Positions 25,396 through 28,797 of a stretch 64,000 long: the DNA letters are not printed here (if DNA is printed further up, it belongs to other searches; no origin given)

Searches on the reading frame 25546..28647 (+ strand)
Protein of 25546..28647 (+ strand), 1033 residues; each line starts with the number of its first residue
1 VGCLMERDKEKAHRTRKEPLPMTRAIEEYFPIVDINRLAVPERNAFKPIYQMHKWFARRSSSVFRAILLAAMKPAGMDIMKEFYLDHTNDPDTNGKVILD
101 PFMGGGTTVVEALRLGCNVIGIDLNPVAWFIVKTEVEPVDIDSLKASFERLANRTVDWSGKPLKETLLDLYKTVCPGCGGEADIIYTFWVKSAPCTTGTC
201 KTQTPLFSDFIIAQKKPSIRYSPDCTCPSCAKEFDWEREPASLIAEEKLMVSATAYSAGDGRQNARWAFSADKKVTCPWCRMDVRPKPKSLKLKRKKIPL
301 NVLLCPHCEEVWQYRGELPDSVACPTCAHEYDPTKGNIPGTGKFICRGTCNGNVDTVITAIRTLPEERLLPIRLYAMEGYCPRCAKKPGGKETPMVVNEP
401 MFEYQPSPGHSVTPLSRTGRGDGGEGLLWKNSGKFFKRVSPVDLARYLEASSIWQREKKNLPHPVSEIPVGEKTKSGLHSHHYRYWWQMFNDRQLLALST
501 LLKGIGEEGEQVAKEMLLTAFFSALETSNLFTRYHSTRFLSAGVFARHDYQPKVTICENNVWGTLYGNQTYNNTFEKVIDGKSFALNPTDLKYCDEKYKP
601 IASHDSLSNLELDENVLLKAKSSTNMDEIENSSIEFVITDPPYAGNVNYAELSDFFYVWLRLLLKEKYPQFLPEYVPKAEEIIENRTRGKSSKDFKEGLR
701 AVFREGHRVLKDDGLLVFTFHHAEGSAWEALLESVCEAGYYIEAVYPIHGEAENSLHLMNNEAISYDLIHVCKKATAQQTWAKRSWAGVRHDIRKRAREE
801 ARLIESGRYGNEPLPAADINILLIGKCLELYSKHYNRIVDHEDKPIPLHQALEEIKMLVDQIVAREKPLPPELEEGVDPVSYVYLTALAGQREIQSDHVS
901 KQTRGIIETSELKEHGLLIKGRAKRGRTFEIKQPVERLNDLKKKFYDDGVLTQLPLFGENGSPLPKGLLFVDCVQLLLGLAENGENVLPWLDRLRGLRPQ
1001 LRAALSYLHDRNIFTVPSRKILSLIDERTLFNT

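Call 32: search_protein_families(library=pfam, proteins=[window:25546-28647:+], max_evalue=0.00001)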
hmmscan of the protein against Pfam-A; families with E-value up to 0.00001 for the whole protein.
window:25546-28647:+ (1033 aa): 2 families
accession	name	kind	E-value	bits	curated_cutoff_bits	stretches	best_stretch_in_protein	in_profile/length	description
PF01555.25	N6_N4_Mtase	-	2.3e-14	54.3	26.7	1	90-126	181-213/221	DNA methylase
PF06634.17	DUF1156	-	2e-06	28.3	24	1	29-81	1-55/73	Protein of unknown function (DUF1156)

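Call 70: search_protein_families(library=padloc, proteins=[window:25546-28647:+], max_evalue=0.001)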
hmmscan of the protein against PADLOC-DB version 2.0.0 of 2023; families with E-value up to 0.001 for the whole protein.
window:25546-28647:+ (1033 aa): 43 families (the best 25 are shown)
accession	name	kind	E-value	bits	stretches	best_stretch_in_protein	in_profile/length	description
PDLC00661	HmaB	-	3.5e-39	132.4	2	478-863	414-809/973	DNA-adenine methylase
PDLC00660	HmaB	-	1.1e-38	130.8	2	481-859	416-805/967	DNA-adenine methylase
PDLC02541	PglX|PglXI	-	5e-27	92.4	2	464-774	358-622/919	PglXI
PDLC02189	DUF1156_MTase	-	4.2e-26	89.5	2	464-784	420-689/944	-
PDLC03233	MTase_II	-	3.3e-23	80.1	1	626-793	485-662/731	Type II methyltransferase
PDLC03352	MTase_II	-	1.9e-21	73.6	2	457-666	387-598/1023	Type II methyltransferase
PDLC03319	MTase_II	-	5.9e-20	69.6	2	489-735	172-383/503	Type II methyltransferase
PDLC03312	MTase_II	-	6.5e-18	61.9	2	483-742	1010-1230/1344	Type II methyltransferase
PDLC03325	MTase_II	-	4.6e-16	56.6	1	80-172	80-165/426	Type II methyltransferase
PDLC03346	MTase_II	-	6.5e-16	55.2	1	628-777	601-739/1068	Type II methyltransferase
PDLC03353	MTase_II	-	4.3e-15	53.9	2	615-721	10-81/260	Type II methyltransferase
PDLC03314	MTase_II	-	9.1e-15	51.8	1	605-761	520-667/944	Type II methyltransferase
PDLC03322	MTase_II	-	1.5e-14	51.7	1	84-153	54-123/446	Type II methyltransferase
PDLC03380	MTase_II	-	3.4e-14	50.9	1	94-144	56-106/393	Type II methyltransferase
PDLC03350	MTase_II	-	2.5e-13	48.1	2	94-134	253-293/312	Type II methyltransferase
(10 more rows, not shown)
